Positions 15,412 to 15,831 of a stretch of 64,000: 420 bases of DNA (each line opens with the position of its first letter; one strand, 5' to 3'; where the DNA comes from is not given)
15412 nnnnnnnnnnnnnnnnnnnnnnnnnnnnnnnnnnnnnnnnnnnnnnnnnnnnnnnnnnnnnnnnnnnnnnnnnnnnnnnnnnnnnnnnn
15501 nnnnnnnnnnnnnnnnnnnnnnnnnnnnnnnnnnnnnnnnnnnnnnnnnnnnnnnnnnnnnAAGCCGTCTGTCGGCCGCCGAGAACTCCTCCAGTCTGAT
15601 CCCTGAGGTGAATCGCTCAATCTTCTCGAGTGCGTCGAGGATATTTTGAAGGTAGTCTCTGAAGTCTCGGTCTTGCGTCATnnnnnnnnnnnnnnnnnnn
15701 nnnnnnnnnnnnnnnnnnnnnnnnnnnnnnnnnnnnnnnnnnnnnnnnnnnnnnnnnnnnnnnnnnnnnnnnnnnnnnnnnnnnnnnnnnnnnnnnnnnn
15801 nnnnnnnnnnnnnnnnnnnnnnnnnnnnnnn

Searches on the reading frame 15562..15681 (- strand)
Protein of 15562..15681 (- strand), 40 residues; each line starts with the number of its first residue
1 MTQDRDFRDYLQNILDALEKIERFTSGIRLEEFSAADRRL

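Call 96: search_protein_families(library=pfam, proteins=[window:15562-15681:-], max_evalue=0.01)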
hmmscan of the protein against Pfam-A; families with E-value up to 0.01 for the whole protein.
seq(40 aa): 0 families

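Call 97: search_dna_similar(query=window:15562-15681:-, collection=plasmids, mode=protein, max_evalue=1, max_rows=12)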
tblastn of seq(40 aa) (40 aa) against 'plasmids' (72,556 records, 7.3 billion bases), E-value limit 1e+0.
Records with a match: 2; places in all: 2; records where one place covers at least 80% of the query: 2.
Best place of each record, by identity: <60% 2.
By first word of the organism name: Natrinema 1; Gloeocapsa 1.
By predicted mobility (MOB-suite, as given by PLSDB): non-mobilizable 1; conjugative 1.
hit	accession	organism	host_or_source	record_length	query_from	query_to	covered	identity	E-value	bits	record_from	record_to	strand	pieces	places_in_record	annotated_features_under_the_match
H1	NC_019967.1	Natrinema pellirubrum DSM 15624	-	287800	1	33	83%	51.5%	3e-2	36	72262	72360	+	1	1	HepT-like ribonuclease domain-containing protein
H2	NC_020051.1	Gloeocapsa sp. PCC 7428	-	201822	5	38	85%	38.2%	4e-1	33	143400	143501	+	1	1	DUF86 domain-containing protein | nucleotidyltransferase family protein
